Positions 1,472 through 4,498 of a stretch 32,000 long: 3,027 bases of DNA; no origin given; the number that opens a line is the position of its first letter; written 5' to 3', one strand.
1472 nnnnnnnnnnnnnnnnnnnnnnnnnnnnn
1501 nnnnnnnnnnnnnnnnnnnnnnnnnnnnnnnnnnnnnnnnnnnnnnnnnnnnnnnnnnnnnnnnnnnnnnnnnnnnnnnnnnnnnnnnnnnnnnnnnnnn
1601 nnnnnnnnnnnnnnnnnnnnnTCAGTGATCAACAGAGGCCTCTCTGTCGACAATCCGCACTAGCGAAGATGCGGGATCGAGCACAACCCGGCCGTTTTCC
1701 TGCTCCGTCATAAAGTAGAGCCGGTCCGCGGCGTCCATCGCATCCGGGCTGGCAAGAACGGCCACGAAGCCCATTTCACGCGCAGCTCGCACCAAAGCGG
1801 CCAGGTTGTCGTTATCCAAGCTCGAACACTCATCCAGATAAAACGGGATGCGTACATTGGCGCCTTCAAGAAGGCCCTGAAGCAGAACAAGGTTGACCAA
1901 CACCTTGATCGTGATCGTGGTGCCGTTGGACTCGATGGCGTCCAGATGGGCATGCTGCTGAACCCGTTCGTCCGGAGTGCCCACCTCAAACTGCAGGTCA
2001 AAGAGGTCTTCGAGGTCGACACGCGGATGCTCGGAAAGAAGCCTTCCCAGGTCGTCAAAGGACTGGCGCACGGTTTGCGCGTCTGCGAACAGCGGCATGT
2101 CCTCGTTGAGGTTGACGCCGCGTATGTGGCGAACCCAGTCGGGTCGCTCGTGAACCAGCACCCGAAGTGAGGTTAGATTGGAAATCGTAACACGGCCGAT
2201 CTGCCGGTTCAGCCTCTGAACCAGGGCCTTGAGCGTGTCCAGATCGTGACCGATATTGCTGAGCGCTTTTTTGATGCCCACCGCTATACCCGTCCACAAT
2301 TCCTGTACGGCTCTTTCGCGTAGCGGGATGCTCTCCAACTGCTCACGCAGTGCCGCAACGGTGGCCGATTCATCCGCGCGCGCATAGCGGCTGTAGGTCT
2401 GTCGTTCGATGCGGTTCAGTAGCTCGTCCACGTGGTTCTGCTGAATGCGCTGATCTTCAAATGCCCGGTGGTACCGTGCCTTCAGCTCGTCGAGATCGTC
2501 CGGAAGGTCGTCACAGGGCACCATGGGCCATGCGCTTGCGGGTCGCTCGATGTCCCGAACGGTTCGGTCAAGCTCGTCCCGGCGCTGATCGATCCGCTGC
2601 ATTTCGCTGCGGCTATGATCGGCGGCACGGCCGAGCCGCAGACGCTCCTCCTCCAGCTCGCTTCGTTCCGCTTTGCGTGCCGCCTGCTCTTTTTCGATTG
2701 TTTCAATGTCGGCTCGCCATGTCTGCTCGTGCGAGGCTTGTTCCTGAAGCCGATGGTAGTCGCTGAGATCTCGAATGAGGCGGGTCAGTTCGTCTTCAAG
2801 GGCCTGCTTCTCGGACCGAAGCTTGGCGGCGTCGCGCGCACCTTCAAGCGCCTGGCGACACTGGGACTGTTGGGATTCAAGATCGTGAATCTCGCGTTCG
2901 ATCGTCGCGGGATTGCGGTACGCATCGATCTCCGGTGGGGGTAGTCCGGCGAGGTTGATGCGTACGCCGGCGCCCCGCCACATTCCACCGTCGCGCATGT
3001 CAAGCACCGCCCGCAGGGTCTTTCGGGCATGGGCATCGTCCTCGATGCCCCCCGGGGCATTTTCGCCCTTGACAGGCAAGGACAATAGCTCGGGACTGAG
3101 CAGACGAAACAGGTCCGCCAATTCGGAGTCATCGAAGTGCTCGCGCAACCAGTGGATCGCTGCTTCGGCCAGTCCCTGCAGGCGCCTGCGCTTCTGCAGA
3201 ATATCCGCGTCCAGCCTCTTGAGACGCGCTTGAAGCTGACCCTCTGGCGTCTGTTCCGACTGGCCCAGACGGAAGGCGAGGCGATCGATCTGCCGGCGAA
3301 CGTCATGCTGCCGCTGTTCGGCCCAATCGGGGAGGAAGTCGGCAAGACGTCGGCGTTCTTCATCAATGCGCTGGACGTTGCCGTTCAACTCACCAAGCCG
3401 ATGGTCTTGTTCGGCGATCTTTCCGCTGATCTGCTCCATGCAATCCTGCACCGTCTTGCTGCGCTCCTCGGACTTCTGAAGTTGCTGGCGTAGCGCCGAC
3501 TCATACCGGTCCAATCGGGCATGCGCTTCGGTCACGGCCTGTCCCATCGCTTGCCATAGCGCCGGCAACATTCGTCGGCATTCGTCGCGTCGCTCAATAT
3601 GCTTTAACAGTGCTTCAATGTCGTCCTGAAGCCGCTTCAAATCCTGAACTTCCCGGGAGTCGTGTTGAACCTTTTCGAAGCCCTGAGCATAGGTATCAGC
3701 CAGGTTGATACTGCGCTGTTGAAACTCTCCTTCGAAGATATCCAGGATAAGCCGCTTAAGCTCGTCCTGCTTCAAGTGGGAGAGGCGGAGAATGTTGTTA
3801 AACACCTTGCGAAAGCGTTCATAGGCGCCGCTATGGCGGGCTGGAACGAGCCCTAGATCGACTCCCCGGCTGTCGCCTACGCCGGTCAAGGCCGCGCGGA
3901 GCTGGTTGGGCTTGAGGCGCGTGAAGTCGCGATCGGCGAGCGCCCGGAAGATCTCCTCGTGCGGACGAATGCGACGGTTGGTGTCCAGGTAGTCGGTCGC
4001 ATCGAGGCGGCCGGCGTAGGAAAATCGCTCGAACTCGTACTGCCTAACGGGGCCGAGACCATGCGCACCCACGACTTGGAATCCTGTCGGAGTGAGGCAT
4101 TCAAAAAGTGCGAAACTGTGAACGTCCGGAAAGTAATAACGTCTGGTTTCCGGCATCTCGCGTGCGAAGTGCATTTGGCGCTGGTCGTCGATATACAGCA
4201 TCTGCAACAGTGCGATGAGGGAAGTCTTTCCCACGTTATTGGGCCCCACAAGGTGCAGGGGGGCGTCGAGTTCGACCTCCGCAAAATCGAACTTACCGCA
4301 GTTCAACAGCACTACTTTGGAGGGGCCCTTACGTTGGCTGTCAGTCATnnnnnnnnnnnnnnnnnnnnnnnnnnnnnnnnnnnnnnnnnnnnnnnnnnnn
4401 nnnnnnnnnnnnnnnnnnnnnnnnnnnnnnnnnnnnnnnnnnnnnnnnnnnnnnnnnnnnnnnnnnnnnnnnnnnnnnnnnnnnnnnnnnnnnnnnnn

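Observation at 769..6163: Compact four-gene kleisin / KITE / SMC-ATPase / Toprim operon: a Wadjet (JetABCD, MksBEFG)-like system with unusually short subunits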

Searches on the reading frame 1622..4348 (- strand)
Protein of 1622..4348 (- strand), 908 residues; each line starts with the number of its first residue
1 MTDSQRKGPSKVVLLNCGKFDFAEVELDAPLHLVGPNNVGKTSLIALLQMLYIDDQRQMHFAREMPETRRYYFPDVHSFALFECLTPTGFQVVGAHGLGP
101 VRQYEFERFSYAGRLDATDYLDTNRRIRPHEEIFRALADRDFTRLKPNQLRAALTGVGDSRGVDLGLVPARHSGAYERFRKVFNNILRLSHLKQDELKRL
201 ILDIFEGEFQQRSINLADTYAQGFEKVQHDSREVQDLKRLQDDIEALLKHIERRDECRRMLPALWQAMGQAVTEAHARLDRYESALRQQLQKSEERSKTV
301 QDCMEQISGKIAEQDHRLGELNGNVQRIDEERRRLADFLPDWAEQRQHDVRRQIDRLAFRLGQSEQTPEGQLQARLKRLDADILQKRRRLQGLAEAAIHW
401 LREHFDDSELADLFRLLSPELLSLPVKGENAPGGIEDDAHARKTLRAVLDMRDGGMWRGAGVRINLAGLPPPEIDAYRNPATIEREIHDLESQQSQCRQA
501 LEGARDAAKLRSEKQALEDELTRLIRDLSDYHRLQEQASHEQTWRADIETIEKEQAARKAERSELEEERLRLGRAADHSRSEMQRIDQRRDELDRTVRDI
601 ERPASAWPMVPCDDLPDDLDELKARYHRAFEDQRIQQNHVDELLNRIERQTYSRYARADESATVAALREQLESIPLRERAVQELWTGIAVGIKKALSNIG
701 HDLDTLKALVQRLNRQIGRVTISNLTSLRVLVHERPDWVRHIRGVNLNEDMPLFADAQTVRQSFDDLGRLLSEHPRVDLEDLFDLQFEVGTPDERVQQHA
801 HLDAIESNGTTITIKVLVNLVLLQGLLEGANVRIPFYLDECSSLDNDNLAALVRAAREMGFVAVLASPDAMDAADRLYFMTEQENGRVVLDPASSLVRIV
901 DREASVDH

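Call 3: search_protein_families(library=pfam, proteins=[window:1622-4348:-], max_evalue=1)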
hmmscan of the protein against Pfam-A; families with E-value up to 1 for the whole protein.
window:1622-4348:- (908 aa): 8 families
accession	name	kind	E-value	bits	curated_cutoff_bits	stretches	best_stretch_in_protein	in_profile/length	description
PF12128.14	DUF3584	-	1.6e-08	33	31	2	721-878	1032-1183/1191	Protein of unknown function (DUF3584)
PF13175.12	AAA_15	-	0.002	18.2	32.1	1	16-53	10-48/374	AAA ATPase domain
PF00005.33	ABC_tran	-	0.018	16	25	1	31-63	14-46/137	ABC transporter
PF13555.12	AAA_29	-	0.027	14.6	27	1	11-54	3-49/61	P-loop containing region of AAA domain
PF07889.17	DUF1664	-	0.032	14.7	34.6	0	267-336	38-107/124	Protein of unknown function (DUF1664)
PF13304.12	AAA_21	-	0.033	14.7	27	1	33-65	4-46/304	AAA domain, putative AbiEii toxin, Type IV TA system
PF13476.12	AAA_23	-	0.53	11.3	27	1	11-49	1-40/201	AAA domain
PF04997.17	RNA_pol_Rpb1_1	-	0.8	9.4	39.7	1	225-327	113-202/312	RNA polymerase Rpb1, domain 1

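Call 4: search_protein_families(library=padloc, proteins=[window:1622-4348:-], max_evalue=1)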
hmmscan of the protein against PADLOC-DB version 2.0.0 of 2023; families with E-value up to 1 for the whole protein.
window:1622-4348:- (908 aa): 28 families (the best 25 are shown)
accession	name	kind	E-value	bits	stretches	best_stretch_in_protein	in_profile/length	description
PDLC00582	JetC3|JetC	-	3.7e-05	19.7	2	482-716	857-1090/1472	DUF3584 domain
PDLC00519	JetC1|JetC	-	9.1e-05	18.8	2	231-356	287-406/1097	DUF3584 domain; MukB-like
PDLC02979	AriA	-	0.00024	19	1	16-52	10-47/373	-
PDLC04149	HEC-04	-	0.00025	17.8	1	11-63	29-82/494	-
PDLC00067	GajA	-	0.00028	17.5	1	23-59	19-55/604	AAA ATPase domain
PDLC03859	LmuB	-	0.00036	17.9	0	242-602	157-477/611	-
PDLC02980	AriA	-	0.00046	18.2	1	33-57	4-30/304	-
PDLC04135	mad3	-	0.00057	17.5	0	784-898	246-355/374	mads_3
PDLC00551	JetC2|JetC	-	0.0016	14.4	2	217-358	852-998/1365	DUF3584 domain; MukB-like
PDLC00082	GajA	-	0.0034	13.8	1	16-60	10-55/694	AAA ATPase domain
PDLC00076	GajA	-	0.0038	13.7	1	16-58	10-54/700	AAA ATPase domain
PDLC03865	LmuB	-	0.0047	13.2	2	485-714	283-494/1007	-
PDLC00065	GajA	-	0.0066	13.3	1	33-59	35-60/670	AAA ATPase domain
PDLC02915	ATPase-Toprim_I-B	-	0.0074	13.1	1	11-54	5-48/623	-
PDLC00553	JetC2|JetC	-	0.009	11.9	2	482-678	292-492/1361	DUF3584 domain; MukB-like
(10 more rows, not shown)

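Call 5: search_protein_families(library=ncbifam, proteins=[window:1622-4348:-], max_evalue=1)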
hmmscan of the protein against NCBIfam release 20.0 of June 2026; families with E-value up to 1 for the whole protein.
window:1622-4348:- (908 aa): 14 families
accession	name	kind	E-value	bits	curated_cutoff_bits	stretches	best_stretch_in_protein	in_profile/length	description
NF040859.1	condensinMksF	equivalog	1.4e-73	248.2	1900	1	5-869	4-894/926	Mks condensin complex protein MksF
TIGR02168.1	SMC_prok_B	equivalog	8.9e-09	33.7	567.35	2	484-716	678-911/1181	chromosome segregation protein SMC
NF003034.1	PRK03918.1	equivalog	4.9e-06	24.8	700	2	482-719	311-550/878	DNA double-strand break repair ATPase Rad50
NF045487.1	ASRP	equivalog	6.8e-06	25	300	2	226-405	325-484/593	archaea-specific SMC-related protein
NF045780.1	TrlF_fam_ATP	equivalog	0.00063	18.6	350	2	484-715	417-658/944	TrlF family AAA-like ATPase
TIGR02169.1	SMC_prok_A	equivalog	0.0061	14.3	729.4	1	230-379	733-881/1165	chromosome segregation protein SMC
NF008464.0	PRK11352.1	equivalog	0.096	13.1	133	1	235-306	13-81/91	formaldehyde-responsive transcriptional repressor FrmR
NF002572.0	PRK02224.1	equivalog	0.099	10.9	1087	1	481-720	478-686/888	DNA double-strand break repair ATPase Rad50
NF033928.1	alph_xenorhab_A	subfamily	0.21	10.9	125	0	292-388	119-202/339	alpha-xenorhabdolysin family binary toxin subunit A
TIGR00958.1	3a01208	subfamily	0.22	9.7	874.6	1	33-54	512-533/711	antigen peptide transporter 2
NF000355.4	ribo_prot_ABC_F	equivalog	0.27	10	380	0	30-50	341-361/499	ribosomal protection-like ABC-F family protein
NF047706.1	LIC12611_phage_tail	subfamily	0.28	9.8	480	1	483-591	16-122/628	LIC12611 family phage tail protein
NF041751.2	sbcc_Staph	equivalog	0.52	8.2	920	1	486-683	269-459/1007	exonuclease subunit SbcC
TIGR04523.1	Mplasa_alph_rch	subfamily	0.63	7.9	270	1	482-572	346-438/745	helix-rich protein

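Call 11: search_solved_structures(query=window:1622-4348:-, max_evalue=1)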
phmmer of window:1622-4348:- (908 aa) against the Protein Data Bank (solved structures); distinct sequences matched with E-value up to 1: 1.
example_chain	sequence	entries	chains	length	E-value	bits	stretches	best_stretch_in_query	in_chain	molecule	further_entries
5dfz_A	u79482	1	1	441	0.94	11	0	518-589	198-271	Vacuolar protein sorting-associated protein 38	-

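Call 32: find_homologous_proteins(query=window:1622-4348:-, max_evalue=0.001)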
Query window:1622-4348:- (908 aa): 310 proteins with E <= 0.001 among 8000 candidates; the best 120 are listed.
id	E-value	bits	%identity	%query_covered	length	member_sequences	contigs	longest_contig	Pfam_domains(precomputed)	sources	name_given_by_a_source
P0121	0.0e+0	2016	100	100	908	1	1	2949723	PF12128.15,PF28007.1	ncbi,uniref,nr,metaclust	ncbi:hypothetical protein [Kiritimatiella glycovorans]|uniref:Chromosome segregation protein n=1 Tax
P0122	0.0e+0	1366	69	99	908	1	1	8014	PF12128.15,PF28007.1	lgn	-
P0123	0.0e+0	1354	68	99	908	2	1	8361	PF12128.15,PF28007.1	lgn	-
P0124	0.0e+0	1349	67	100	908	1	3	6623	PF12128.15,PF28007.1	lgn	-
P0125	0.0e+0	1287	65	100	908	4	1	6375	PF12128.15,PF28007.1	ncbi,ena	-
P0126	0.0e+0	1274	64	100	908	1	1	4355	PF12128.15,PF28007.1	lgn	-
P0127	0.0e+0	1202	61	99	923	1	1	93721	PF28007.1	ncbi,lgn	ncbi:MAG: hypothetical protein R6V85_07700 [Polyangia bacterium]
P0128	0.0e+0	1055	54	98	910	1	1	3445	PF12128.15,PF28007.1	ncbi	-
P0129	0.0e+0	1024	54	98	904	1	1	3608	PF12128.15,PF28007.1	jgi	jgi:hypothetical protein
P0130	5.4e-295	999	53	99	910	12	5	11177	PF12128.15,PF28007.1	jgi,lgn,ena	-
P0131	6.8e-295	999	54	98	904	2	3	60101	PF12128.15,PF28007.1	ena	-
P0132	2.9e-294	997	52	99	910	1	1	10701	PF12128.15,PF28007.1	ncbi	-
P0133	1.7e-292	991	54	98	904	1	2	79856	PF12128.15,PF28007.1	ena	-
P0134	2.2e-291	987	52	99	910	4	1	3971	PF12128.15,PF28007.1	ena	-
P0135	4.8e-291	986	52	99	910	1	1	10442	PF12128.15,PF28007.1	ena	-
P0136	1.9e-288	978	52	99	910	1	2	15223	PF28007.1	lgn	-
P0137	3.8e-288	977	51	99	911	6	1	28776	PF28007.1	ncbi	-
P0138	4.5e-287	973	50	99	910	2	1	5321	PF12128.15,PF28007.1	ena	-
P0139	5.8e-287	973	51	99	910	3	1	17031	PF28007.1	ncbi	-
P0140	6.1e-287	973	51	99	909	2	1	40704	PF28007.1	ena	-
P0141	2.1e-286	971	51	100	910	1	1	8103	PF28007.1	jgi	-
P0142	4.2e-286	970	52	98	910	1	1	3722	PF12128.15,PF28007.1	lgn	-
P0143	6.4e-286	969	51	99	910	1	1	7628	PF28007.1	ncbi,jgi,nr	ncbi:MAG: hypothetical protein RBU21_12485 [FCB group bacterium]|jgi:hypothetical protein|nr:hypothe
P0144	9.7e-286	969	52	99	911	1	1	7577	PF12128.15,PF28007.1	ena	-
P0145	4.2e-285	967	51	98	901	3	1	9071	PF28007.1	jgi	-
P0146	4.3e-285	967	51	99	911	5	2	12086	PF28007.1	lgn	-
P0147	8.3e-285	966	51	99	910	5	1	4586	PF28007.1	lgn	-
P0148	1.1e-284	965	50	98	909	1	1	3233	PF28007.1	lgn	-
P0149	1.5e-284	965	51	99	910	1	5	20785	PF28007.1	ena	-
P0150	1.8e-284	965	52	98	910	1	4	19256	PF12128.15,PF28007.1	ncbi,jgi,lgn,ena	jgi:hypothetical protein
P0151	5.7e-284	963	50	99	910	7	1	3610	PF28007.1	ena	-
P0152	8.7e-284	962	51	99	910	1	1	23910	PF12128.15,PF28007.1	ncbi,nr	ncbi:MAG: hypothetical protein PHO37_13880 [Kiritimatiellae bacterium]|nr:hypothetical protein [Kiri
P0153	6.6e-283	959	50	99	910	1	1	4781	PF12128.15,PF28007.1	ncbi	-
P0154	7.9e-283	959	50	99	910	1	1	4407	PF12128.15,PF28007.1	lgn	-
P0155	8.8e-283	959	50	99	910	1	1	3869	PF28007.1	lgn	-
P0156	2.6e-282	957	51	99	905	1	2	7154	PF28007.1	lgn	-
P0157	1.9e-281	955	50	99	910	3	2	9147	PF28007.1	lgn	-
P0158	2.5e-281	954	51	99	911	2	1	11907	PF28007.1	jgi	jgi:hypothetical protein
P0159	6.1e-281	953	51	100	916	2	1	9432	PF28007.1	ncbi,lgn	-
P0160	1.7e-280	951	50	99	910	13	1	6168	PF12128.15,PF28007.1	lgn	-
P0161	2.2e-280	951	51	99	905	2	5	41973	PF12128.15,PF28007.1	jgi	jgi:hypothetical protein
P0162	3.7e-280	950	50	99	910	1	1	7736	PF12128.15,PF28007.1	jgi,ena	-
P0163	1.6e-279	948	50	98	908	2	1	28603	PF28007.1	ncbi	ncbi:MAG: hypothetical protein R6X19_04145 [Kiritimatiellia bacterium]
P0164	2.3e-279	948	50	99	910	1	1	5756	PF12128.15,PF28007.1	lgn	-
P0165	1.3e-278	945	49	99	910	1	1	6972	PF12128.15,PF28007.1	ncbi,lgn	-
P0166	2.5e-278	944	52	99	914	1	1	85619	PF12128.15,PF07889.18,PF28007.1,PF13304.13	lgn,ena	-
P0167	3.4e-278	944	50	99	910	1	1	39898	PF12128.15,PF28007.1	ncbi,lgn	-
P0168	6.5e-278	943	50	99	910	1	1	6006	PF28007.1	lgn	-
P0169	1.0e-277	942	49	99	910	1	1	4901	PF12128.15,PF28007.1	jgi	-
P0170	1.8e-275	935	50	99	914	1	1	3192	PF12128.15,PF28007.1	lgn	-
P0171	3.3e-275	934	50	99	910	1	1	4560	PF28007.1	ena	-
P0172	6.2e-275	933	49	99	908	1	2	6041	PF12128.15,PF28007.1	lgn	-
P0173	6.3e-275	933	50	99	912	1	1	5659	PF28007.1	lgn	-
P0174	9.1e-271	919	48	99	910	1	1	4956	PF28007.1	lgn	-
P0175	1.3e-268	912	49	99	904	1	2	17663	PF28007.1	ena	-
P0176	8.8e-267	906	48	99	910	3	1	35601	PF12128.15,PF28007.1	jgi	-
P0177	2.6e-266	904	47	98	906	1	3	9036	PF28007.1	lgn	-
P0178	8.4e-261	886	49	99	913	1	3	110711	PF28007.1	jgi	jgi:hypothetical protein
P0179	7.9e-257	873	45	99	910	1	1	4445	PF28007.1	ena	-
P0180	5.2e-255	867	47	98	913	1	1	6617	PF28007.1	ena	-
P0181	4.0e-252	858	48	98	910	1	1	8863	PF12128.15,PF28007.1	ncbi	-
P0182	6.1e-249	847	50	92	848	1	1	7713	PF28007.1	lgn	-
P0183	1.2e-241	823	46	99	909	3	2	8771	PF12128.15,PF28007.1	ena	-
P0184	1.1e-238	813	45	99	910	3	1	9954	PF12128.15,PF28007.1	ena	-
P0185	4.9e-238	811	46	99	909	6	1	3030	PF12128.15,PF28007.1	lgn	-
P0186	5.5e-238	811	46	98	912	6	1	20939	PF12128.15,PF28007.1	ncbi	-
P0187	1.9e-237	809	46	99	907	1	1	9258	PF12128.15,PF28007.1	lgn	-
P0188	1.3e-236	806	44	99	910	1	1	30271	PF12128.15,PF28007.1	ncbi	-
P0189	6.0e-236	804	45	99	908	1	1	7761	PF12128.15,PF28007.1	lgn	-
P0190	5.2e-233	794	45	99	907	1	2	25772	PF12128.15,PF28007.1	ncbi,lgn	-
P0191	6.5e-228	777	44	99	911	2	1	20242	PF28007.1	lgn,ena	-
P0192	6.7e-227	774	43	98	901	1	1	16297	PF28007.1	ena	-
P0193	2.1e-225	769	44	98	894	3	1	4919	PF28007.1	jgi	jgi:hypothetical protein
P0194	2.8e-225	769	44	98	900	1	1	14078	PF28007.1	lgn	-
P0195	1.0e-224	767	43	98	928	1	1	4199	PF12128.15,PF28007.1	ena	-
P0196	1.1e-224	767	44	99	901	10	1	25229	PF28007.1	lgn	-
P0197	2.9e-224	765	43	98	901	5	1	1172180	PF28007.1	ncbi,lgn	ncbi:MAG: hypothetical protein R2940_13090 [Syntrophotaleaceae bacterium]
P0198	6.3e-224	764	42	98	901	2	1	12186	PF12128.15,PF28007.1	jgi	jgi:predicted nucleic acid-binding Zn-ribbon protein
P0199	6.7e-224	764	45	98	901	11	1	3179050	PF28007.1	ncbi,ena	-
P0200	1.6e-223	763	44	98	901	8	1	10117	PF28007.1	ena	-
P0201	5.3e-223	761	44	98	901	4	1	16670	PF28007.1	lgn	-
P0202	1.4e-222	760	44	98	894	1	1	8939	PF28007.1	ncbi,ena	-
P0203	4.7e-222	758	43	98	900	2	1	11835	PF28007.1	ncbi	-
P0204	7.5e-222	757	43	98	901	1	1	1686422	PF28007.1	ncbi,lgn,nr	ncbi:MAG: hypothetical protein OEL83_05045 [Desulforhopalus sp.]|nr:hypothetical protein [Desulforho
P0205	9.0e-222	757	44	98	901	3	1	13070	PF28007.1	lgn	-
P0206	3.9e-221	755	43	98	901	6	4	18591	PF12128.15,PF28007.1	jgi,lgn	-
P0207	4.2e-220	752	44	98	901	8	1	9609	PF28007.1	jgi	jgi:hypothetical protein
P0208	6.4e-220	751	43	98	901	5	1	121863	PF28007.1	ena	-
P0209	8.4e-220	751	43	98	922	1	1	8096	PF28007.1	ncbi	-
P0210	1.6e-219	750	41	99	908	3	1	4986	PF28007.1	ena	-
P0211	2.5e-219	749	42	98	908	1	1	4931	PF28007.1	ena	-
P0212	3.3e-219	749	44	98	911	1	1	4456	PF28007.1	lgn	-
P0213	5.1e-219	748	44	98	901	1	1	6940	PF28007.1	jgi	jgi:hypothetical protein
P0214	2.5e-218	746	43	98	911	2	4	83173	PF12128.15,PF28007.1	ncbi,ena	-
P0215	3.8e-218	745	44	98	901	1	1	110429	PF28007.1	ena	-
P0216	3.9e-218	745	45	98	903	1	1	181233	PF28007.1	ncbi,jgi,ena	-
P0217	6.9e-218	744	43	98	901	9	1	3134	PF28007.1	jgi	jgi:hypothetical protein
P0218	8.2e-218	744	43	98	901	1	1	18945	PF28007.1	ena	-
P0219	8.6e-218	744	44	98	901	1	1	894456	PF28007.1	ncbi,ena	-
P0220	1.3e-217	743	43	98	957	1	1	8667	PF12128.15,PF28007.1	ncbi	-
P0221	2.0e-217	743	44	98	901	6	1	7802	PF28007.1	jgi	jgi:hypothetical protein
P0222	2.1e-217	743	44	99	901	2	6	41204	PF28007.1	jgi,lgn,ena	-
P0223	2.5e-217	742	44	98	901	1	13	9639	PF28007.1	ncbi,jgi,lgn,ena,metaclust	metaclust:\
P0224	4.2e-217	742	42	98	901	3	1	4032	PF28007.1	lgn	-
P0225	4.6e-217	742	44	98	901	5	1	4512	PF28007.1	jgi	jgi:hypothetical protein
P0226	6.8e-217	741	42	98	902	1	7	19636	PF28007.1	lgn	-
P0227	8.5e-217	741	44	98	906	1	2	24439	PF28007.1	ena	-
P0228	9.8e-217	741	43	98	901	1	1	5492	PF28007.1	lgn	-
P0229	1.1e-216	740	43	98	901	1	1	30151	PF28007.1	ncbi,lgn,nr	ncbi:MAG: hypothetical protein K9K37_04240 [Desulfocapsa sp.]|nr:hypothetical protein [Desulfocapsa 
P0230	3.9e-216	739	44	98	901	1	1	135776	PF28007.1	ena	-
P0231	4.0e-216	738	44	99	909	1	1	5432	PF28007.1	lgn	-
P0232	9.2e-216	737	43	98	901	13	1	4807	PF28007.1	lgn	-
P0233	1.2e-215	737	42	98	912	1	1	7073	PF12128.15,PF28007.1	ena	-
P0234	2.0e-215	736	43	98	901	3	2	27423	PF28007.1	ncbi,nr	ncbi:MAG: hypothetical protein KKD01_13825 [Proteobacteria bacterium]|nr:hypothetical protein [Pseud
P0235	2.1e-215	736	42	98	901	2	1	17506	PF28007.1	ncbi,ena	-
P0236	2.5e-215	736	43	98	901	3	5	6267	PF28007.1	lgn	-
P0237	3.9e-215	735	42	98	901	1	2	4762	PF28007.1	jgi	-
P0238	5.3e-215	735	43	98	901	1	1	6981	PF28007.1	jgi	-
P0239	5.9e-215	735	41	98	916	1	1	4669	PF12128.15,PF28007.1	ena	-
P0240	6.3e-215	735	43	98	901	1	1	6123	PF28007.1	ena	-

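Call 78: find_encoding_contigs(protein=P0121, flank=10000, max_places=3)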
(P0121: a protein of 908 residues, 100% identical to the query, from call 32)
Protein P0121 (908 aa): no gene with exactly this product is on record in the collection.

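Call 79: find_encoding_contigs(protein=P0127, flank=10000, max_places=2)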
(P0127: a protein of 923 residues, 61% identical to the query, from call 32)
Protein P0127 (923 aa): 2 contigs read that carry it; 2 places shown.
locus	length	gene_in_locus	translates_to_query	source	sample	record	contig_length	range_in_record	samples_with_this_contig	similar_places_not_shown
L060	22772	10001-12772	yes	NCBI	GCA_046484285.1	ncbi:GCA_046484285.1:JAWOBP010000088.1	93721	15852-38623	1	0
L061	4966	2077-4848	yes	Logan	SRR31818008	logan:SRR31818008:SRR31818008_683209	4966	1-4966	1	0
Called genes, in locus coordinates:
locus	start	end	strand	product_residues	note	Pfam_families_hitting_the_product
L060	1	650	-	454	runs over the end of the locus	-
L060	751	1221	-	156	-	-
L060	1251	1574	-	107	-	PF01381:HTH_3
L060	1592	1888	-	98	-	PF05015:HigB-like_toxin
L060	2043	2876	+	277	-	PF02405:MlaE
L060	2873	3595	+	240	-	-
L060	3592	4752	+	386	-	PF02470:MlaD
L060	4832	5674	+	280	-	PF00140:Sigma70_r1_2, PF04542:Sigma70_r2, PF16509:KORA (faint), PF04545:Sigma70_r4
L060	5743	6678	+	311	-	-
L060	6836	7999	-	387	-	PF00438:S-AdoMet_synt_N, PF02772:S-AdoMet_synt_M, PF02773:S-AdoMet_synt_C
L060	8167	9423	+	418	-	PF28010:MksB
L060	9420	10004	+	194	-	PF21980:MksE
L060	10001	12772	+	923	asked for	PF28007:MksF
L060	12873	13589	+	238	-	PF23947:DUF7281 (faint)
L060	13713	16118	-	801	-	PF12705:PDDEXK_1 (faint), PF06733:DEAD_2 (weak), PF13307:Helicase_C_2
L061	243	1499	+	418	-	PF28010:MksB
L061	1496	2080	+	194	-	PF21980:MksE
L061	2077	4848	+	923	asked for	PF28007:MksF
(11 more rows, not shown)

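Call 80: find_encoding_contigs(protein=P0197, flank=10000, max_places=2)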
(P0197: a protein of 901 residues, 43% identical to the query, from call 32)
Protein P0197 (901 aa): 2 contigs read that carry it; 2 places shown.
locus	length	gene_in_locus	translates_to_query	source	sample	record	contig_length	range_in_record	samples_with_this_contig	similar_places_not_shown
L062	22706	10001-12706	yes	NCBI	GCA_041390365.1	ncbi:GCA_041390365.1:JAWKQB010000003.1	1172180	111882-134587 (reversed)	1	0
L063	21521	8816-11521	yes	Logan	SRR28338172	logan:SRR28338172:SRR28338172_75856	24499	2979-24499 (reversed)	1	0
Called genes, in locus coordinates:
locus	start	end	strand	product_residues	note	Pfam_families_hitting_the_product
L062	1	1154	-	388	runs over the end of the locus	PF01527:HTH_Tnp_1, PF13276:HTH_21, PF00665:rve, PF13683:rve_3, PF13333:rve_2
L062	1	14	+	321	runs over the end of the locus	PF13091:PLDc_2 (faint)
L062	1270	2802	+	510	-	-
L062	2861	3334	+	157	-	-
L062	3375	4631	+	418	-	PF00149:Metallophos, PF12850:Metallophos_2 (weak)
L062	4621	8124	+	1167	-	PF13175:AAA_15 (weak), PF13476:AAA_23, PF13514:AAA_27, PF02463:SMC_N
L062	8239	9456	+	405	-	PF28010:MksB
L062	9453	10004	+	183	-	PF21980:MksE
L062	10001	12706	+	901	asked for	PF28007:MksF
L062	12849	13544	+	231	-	PF23947:DUF7281 (weak)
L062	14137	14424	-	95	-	-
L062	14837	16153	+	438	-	PF01794:Ferric_reduct, PF00175:NAD_binding_1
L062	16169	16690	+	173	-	PF13442:Cytochrome_CBB3, PF00034:Cytochrom_C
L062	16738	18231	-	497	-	PF00070:Pyr_redox (faint), PF00890:FAD_binding_2 (weak), PF01134:GIDA (faint), PF01266:DAO (weak), PF01593:Amino_oxidase, PF07992:Pyr_redox_2 (weak), PF12831:FAD_oxidored (weak), PF13450:NAD_binding_8, +3 more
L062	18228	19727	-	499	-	PF00070:Pyr_redox (faint), PF00890:FAD_binding_2, PF01266:DAO, PF01593:Amino_oxidase, PF03486:HI0933_like (weak), PF07992:Pyr_redox_2 (faint), PF12831:FAD_oxidored, PF13450:NAD_binding_8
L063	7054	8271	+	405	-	PF28010:MksB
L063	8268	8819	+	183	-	PF21980:MksE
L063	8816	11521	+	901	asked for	PF28007:MksF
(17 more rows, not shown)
